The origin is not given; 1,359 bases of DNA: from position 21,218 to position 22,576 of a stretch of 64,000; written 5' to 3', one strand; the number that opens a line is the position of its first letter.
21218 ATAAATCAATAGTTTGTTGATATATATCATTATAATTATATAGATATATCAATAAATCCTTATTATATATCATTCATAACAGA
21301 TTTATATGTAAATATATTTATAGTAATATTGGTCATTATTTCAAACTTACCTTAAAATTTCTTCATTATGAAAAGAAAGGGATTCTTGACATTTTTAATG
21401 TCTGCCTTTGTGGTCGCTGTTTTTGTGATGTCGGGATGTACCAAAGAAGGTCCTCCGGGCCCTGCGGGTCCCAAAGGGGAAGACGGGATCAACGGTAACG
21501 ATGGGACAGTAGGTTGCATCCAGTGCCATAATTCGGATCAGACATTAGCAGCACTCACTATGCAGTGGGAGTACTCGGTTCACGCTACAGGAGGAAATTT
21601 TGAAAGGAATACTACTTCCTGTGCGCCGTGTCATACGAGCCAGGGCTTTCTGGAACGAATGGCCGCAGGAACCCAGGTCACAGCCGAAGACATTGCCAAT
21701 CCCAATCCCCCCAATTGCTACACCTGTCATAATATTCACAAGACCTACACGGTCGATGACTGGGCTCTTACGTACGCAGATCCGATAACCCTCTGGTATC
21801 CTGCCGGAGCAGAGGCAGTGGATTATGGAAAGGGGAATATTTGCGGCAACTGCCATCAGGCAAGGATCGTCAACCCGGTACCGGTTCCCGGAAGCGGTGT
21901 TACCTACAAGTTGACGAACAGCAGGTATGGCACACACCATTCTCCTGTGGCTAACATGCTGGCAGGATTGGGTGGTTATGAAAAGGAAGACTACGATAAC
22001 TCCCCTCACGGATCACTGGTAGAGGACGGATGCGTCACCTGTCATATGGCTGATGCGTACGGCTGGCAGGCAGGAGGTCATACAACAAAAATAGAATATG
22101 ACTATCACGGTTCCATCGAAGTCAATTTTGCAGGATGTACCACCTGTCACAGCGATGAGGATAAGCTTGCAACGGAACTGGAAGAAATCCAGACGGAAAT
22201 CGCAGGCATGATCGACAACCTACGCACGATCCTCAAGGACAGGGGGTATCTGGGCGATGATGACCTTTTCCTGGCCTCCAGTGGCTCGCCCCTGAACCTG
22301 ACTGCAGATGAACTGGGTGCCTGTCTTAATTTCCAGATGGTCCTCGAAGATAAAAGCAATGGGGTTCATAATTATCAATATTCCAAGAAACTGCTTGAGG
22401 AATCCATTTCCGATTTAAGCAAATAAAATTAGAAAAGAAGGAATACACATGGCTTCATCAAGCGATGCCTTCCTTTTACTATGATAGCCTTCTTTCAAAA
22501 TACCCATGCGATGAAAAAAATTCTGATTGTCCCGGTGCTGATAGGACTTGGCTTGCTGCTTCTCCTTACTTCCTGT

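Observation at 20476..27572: FNR-linked multihaem cytochrome / beta-barrel / cytochrome b cluster resembling an extracellular or periplasmic electron conduit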

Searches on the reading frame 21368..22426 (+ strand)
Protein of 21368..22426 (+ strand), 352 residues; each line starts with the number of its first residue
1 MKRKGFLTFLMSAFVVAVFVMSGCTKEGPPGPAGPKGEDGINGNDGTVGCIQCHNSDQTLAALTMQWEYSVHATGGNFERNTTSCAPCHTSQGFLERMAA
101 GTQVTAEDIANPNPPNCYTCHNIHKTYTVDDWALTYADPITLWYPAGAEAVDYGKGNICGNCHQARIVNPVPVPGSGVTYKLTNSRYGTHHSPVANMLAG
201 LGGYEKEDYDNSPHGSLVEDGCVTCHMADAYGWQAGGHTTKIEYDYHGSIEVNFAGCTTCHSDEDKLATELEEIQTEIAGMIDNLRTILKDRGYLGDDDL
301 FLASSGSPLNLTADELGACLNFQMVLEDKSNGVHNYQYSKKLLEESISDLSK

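Call 3: search_protein_families(library=pfam, proteins=[window:21368-22426:+], max_evalue=0.1)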
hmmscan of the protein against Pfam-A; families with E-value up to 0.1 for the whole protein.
window:21368-22426:+ (352 aa): 6 families
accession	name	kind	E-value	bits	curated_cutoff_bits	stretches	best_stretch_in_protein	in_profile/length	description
PF22113.1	Mtrc-MtrF_II-IV_dom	-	1.5e-12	47.8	30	2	47-130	81-172/176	Outer membrane cytochrome MtrC/MtrF-like, domains II/IV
PF14522.11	Cytochrome_C7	-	1.3e-10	41.4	24.8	2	79-129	10-56/67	Cytochrome c7 and related cytochrome c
PF14537.11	Cytochrom_c3_2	-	5.2e-07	30.5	25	1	48-126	7-69/79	Cytochrome c3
PF09699.15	Paired_CXXCH_1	-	0.0006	19.9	20.6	0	214-227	1-14/41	Doubled CXXCH motif (Paired_CXXCH_1)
PF01391.23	Collagen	-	0.0091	16.2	27.2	1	28-47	28-47/60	Collagen triple helix repeat (20 copies)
PF22678.1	Cytochrom_c_NrfB-like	-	0.087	13.8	27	1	47-97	33-73/89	Cytochrome c-type protein NrfB-like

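Call 4: search_protein_families(library=ncbifam, proteins=[window:21368-22426:+], max_evalue=0.1)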
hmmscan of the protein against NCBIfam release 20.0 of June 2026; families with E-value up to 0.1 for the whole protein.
window:21368-22426:+ (352 aa): 5 families
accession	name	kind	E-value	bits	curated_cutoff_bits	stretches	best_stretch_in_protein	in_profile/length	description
TIGR04257.1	nanowire_3heme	domain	0.0039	17.3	40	1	81-131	22-68/75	c(7)-type cytochrome triheme domain-containing protein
NF008339.0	PRK11125.1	equivalog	0.0046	15.6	595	1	39-103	279-340/487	ammonia-forming cytochrome c nitrite reductase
TIGR01904.2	GSu_C4xC__C2xCH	domain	0.0062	16.3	27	0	73-127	12-62/73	CxxxxCH/CxxCH domain c-type cytochrome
TIGR03508.1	decahem_SO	subfamily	0.0063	16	192.2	0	219-266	34-82/258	DmsE family decaheme c-type cytochrome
TIGR02161.1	napC_nirT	subfamily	0.052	13.4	310.6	0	50-106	48-99/185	periplasmic nitrate (or nitrite) reductase c-type cytochrome, NapC/NirT family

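Call 35: find_homologous_proteins(query=window:21368-22426:+, max_evalue=0.001)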
Query window:21368-22426:+ (352 aa): 1061 proteins with E <= 0.001 among 3304 candidates; the best 120 are listed.
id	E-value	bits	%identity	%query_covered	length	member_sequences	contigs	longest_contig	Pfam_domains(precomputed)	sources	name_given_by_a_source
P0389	4.0e-243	824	98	100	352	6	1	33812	PF09699.16,PF14537.12,PF14522.12,PF22113.2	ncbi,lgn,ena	-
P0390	3.5e-210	716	82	100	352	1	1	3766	PF14537.12,PF14522.12,PF22113.2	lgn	-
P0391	3.7e-184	630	74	99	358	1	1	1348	PF09699.16,PF14537.12,PF14522.12,PF22113.2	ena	-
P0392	1.5e-134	467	59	99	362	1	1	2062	PF14537.12,PF14522.12,PF22113.2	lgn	-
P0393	3.3e-132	459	56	100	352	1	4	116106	PF14537.12,PF14522.12,PF22113.2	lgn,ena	-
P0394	5.8e-131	455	58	100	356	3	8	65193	PF14522.12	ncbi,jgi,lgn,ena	-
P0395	6.7e-130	452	56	100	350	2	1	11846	PF14537.12,PF14522.12,PF22113.2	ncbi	-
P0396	1.3e-127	444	56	100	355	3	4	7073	PF14537.12,PF14522.12,PF22113.2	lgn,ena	-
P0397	1.1e-121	424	55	99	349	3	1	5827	PF09699.16,PF14522.12,PF22113.2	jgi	-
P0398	5.5e-121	422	55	99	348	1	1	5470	PF09699.16,PF14537.12,PF14522.12,PF22113.2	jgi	-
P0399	5.7e-121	422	54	99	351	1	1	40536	PF14537.12,PF14522.12,PF22113.2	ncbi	-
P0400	6.1e-121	422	55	99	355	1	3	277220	PF14537.12,PF14522.12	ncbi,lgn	-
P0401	1.9e-120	420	53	99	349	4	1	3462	PF09699.16,PF14522.12,PF22113.2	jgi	-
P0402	7.0e-119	415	53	99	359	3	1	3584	PF09699.16,PF14537.12,PF14522.12,PF22113.2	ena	-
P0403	1.9e-117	411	54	99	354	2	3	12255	PF09699.16,PF14537.12,PF14522.12,PF22113.2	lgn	-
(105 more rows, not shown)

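Call 47: predict_structure(alignment_id=A2)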
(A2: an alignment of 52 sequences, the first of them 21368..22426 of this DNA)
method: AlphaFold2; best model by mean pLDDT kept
length: 352 residues; sequences in the alignment: 52
mean_pLDDT: 79.9   pTM: 0.75
mean pLDDT of the five models: 79.9, 78.3, 77.0, 76.8, 72.7
residues with pLDDT >= 90: 149; 70-90: 105; 50-70: 71; < 50: 27
segments of 3 or more residues with pLDDT < 50: 23-27, 122-128, 130-132, 236-239
pLDDT, mean of each block of 10 residues (from residue 1): 77 83 50 52 54 53 56 60 85 81 87 59 46 67 83 87 90 97 94 91 94 88 78 52 78 85 93 96 98 97 97 98 95 95 98 91
secondary structure, 60 per line:
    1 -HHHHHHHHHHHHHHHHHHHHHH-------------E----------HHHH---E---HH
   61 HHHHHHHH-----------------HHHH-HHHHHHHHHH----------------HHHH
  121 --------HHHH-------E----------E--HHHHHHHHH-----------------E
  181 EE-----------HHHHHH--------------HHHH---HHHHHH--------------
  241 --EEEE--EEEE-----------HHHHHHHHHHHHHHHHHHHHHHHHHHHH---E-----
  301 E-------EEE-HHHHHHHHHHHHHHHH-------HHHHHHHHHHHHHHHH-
elements in order: H2-23 H48-51 H59-68 H86-89 H91-100 H117-120 H129-132 H154-162 E180-182 H194-199 H214-217 H221-226 E243-246 E249-252 H264-291 E309-311 H313-328 H336-351

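Call 49: search_solved_structures(query=A2, max_evalue=1)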
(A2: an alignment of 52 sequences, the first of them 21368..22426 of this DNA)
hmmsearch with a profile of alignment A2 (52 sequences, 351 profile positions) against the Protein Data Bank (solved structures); distinct sequences matched with E-value up to 1: 15.
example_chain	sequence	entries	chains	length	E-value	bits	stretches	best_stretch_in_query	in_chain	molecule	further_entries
6i5b_A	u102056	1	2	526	2.6e-12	49.7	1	224-350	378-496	Uncharacterized protein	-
1oah_A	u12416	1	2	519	6.2e-07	32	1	212-348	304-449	CYTOCHROME C NITRITE REDUCTASE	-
2j7a_A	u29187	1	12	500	6.7e-06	28.6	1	213-345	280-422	CYTOCHROME C NITRITE REDUCTASE NRFA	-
2vr0_A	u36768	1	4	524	7e-06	28.5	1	213-345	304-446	CYTOCHROME C NITRITE REDUCTASE, CATALYTIC SUBUNIT NFRA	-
4ob1_A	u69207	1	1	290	7.1e-05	25.2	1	251-325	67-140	Cobalt-containing nitrile hydratase subunit alpha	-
8bcx_A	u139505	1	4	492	0.0015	20.9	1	214-344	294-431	Nitrite reductase (cytochrome; ammonia-forming)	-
4wjy_A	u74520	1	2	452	0.0016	20.8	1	160-299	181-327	Cytochrome c-552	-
2rf7_A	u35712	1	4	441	0.0019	20.5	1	192-299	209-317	Cytochrome c-552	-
1gu6_A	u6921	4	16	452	0.0024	20.2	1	192-299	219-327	CYTOCHROME C552 | Cytochrome c-552 | Cytochrome c nitrite reductase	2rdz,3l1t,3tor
3ubr_A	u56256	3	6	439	0.0044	19.3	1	191-295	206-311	Cytochrome c-552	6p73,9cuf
3bng_A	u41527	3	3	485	0.0076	18.5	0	213-290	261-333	Cytochrome c-552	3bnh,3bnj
1fs7_A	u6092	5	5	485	0.0078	18.5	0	213-290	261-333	CYTOCHROME C NITRITE REDUCTASE | Cytochrome c-552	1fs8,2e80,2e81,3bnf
1fs9_A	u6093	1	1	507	0.0081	18.5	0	213-290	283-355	CYTOCHROME C NITRITE REDUCTASE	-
3kzf_A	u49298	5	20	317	0.22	13.8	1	93-157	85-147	Carbamate kinase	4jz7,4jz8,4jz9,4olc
1qdb_A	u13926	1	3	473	0.29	13.3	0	244-273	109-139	CYTOCHROME C NITRITE REDUCTASE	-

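Call 50: search_solved_structures(query=A2, max_evalue=0.01, show_alignments=3)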
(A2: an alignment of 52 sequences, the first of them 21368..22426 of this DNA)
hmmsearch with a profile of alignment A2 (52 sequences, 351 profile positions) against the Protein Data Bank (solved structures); distinct sequences matched with E-value up to 0.01: 13.
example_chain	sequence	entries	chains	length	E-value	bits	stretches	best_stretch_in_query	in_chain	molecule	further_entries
6i5b_A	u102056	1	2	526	2.6e-12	49.7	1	224-350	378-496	Uncharacterized protein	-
1oah_A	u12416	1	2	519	6.2e-07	32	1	212-348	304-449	CYTOCHROME C NITRITE REDUCTASE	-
2j7a_A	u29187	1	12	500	6.7e-06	28.6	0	213-345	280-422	CYTOCHROME C NITRITE REDUCTASE NRFA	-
2vr0_A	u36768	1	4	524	7e-06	28.5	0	213-345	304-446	CYTOCHROME C NITRITE REDUCTASE, CATALYTIC SUBUNIT NFRA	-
4ob1_A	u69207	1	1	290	7.1e-05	25.2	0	251-325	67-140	Cobalt-containing nitrile hydratase subunit alpha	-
8bcx_A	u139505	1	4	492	0.0015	20.9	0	214-344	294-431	Nitrite reductase (cytochrome; ammonia-forming)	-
4wjy_A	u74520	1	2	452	0.0016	20.8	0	160-299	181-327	Cytochrome c-552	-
2rf7_A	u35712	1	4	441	0.0019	20.5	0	192-299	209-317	Cytochrome c-552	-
1gu6_A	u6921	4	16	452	0.0024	20.2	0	192-299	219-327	CYTOCHROME C552 | Cytochrome c-552 | Cytochrome c nitrite reductase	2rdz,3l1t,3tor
3ubr_A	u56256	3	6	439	0.0044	19.3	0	191-295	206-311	Cytochrome c-552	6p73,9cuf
3bng_A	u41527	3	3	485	0.0076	18.5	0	213-290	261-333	Cytochrome c-552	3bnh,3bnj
1fs7_A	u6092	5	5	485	0.0078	18.5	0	213-290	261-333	CYTOCHROME C NITRITE REDUCTASE | Cytochrome c-552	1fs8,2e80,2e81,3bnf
1fs9_A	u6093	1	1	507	0.0081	18.5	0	213-290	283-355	CYTOCHROME C NITRITE REDUCTASE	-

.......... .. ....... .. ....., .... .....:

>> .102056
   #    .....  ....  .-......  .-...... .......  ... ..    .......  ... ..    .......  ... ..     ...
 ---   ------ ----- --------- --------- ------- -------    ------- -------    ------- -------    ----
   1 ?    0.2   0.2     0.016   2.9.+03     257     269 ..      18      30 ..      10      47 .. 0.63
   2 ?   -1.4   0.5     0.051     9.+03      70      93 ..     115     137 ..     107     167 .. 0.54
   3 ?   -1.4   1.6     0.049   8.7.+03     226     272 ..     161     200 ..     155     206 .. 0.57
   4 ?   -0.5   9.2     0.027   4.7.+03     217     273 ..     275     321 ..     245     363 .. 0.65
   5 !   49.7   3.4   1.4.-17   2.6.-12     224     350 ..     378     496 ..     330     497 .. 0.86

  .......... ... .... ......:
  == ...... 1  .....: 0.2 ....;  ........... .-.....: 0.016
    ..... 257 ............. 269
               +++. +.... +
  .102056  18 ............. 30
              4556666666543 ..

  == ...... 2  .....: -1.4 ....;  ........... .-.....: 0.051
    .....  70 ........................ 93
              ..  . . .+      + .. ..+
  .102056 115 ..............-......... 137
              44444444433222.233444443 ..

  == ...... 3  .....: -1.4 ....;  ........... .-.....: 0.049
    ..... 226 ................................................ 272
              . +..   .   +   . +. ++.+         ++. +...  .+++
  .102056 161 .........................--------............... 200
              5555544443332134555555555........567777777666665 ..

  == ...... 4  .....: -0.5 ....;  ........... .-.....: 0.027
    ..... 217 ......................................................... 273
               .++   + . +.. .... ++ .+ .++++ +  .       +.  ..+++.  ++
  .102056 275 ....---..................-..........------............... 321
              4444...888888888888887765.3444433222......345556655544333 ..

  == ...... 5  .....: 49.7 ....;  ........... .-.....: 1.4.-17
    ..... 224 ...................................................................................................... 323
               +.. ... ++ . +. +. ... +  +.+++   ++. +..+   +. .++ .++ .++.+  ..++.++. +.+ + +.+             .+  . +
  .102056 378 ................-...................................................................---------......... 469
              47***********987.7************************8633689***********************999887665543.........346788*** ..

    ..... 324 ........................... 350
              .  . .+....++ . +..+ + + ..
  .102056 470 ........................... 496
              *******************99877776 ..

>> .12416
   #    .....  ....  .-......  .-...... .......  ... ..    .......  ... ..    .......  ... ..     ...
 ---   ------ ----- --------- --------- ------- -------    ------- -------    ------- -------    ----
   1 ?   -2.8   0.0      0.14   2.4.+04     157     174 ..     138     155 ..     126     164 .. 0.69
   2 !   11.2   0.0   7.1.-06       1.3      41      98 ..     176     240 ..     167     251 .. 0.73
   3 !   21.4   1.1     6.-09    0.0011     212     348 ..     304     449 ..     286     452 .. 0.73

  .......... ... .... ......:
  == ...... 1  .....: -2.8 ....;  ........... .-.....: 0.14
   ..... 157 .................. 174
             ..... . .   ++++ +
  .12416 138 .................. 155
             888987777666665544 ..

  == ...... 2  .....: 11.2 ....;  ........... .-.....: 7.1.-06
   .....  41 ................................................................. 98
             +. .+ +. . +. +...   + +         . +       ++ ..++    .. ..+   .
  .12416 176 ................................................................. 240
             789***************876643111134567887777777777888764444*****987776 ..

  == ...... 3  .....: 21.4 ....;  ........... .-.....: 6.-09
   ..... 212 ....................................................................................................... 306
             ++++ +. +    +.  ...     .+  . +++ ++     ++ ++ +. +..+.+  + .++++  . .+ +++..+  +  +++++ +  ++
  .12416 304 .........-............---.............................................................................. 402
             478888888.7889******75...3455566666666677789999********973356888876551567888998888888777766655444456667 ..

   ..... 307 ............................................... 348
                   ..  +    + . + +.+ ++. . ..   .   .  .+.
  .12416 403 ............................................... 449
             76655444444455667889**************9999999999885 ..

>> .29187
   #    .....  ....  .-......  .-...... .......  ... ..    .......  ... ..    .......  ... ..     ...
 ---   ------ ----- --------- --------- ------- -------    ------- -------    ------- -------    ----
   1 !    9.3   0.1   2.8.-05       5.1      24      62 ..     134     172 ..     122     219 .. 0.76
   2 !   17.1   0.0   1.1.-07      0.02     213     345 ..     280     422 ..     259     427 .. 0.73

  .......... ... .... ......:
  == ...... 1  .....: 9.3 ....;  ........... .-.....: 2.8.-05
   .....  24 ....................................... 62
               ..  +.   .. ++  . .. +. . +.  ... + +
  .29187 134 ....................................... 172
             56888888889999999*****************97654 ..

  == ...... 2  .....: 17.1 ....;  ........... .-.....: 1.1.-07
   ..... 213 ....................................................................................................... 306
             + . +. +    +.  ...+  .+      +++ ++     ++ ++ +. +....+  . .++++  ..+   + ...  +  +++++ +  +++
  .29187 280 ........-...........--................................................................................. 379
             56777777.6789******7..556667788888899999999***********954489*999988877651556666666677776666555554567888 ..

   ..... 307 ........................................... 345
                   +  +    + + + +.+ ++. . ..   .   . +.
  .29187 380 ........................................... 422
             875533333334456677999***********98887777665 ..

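Call 51: fold_search(model_id=the predicted structure, library=pdb)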
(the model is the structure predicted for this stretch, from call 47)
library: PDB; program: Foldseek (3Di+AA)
matches with E <= 10: 30; with E <= 0.001: 2
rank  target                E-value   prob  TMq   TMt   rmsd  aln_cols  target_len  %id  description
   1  6i5b_A                3.5e-05  1.00  0.42  0.31   7.3       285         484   22  Crystal Structure of Outer Cell Wall Cytochrome OcwA (released 2019-09-25)
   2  6i5b_B                3.9e-05  1.00  0.46  0.35   7.2       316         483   21  Crystal Structure of Outer Cell Wall Cytochrome OcwA (released 2019-09-25)
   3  3ttb_A                3.1e-03  0.99  0.37  0.26  11.3       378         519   14  Structure of the Thioalkalivibrio paradoxus cytochrome c nitrite reductase in complex with sulfite (released 2011-10-05)
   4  2ot4_A                3.5e-03  0.99  0.36  0.26  12.0       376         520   15  Structure of a hexameric multiheme c nitrite reductase from the extremophile bacterium Thiolkalivibrio nitratireducens (released 2008-04-08)
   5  3mmo_A                5.7e-03  0.99  0.37  0.26  11.7       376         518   15  Structure of the Thioalkalivibrio nitratireducens cytochrome c nitrite reductase in complex with cyanide (released 2010-09-29)
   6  3sxq_B                6.1e-03  0.99  0.37  0.26  11.3       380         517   15  Structure of a hexameric multiheme c nitrite reductase from the extremophile bacterium Thiolkalivibrio paradoxus (released 2012-09-26)
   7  6qvm_A                6.4e-03  0.99  0.41  0.24  10.3       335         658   17  Undecaheme cytochrome from S-layer of Carboxydothermus ferrireducens (released 2020-03-25)
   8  3rkh_A                6.4e-03  0.98  0.36  0.26  11.8       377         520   14  Structure of the Thioalkalivibrio nitratireducens cytochrome c nitrite reductase in a complex with nitrite (full occup (released 2011-06-15)
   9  8rv0                  7.2e-03  0.99  0.40  0.30   9.7       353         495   18  Crystal structure of octaheme nitrite reductase from Trichlorobacter ammonificans in complex with nitrite (released 2024-03-27)
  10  3f29_B                7.6e-03  0.98  0.36  0.26  12.1       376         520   15  Structure of the Thioalkalivibrio nitratireducens cytochrome c nitrite reductase in complex with sulfite (released 2008-12-09)
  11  6v0a_E                1.7e-02  0.84  0.33  0.27  12.8       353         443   14  Crystal structure of cytochrome c nitrite reductase from the bacterium Geobacter lovleyi with bound sulfate (released 2020-06-17)
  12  3f29_A                2.0e-02  0.96  0.37  0.26  11.5       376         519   15  Structure of the Thioalkalivibrio nitratireducens cytochrome c nitrite reductase in complex with sulfite (released 2008-12-09)
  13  6v0a_F                2.8e-02  0.69  0.34  0.28  16.6       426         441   14  Crystal structure of cytochrome c nitrite reductase from the bacterium Geobacter lovleyi with bound sulfate (released 2020-06-17)
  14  6v0a_C                3.1e-02  0.84  0.34  0.28  12.7       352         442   13  Crystal structure of cytochrome c nitrite reductase from the bacterium Geobacter lovleyi with bound sulfate (released 2020-06-17)
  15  6v0a_B                3.4e-02  0.77  0.33  0.27  12.7       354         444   13  Crystal structure of cytochrome c nitrite reductase from the bacterium Geobacter lovleyi with bound sulfate (released 2020-06-17)
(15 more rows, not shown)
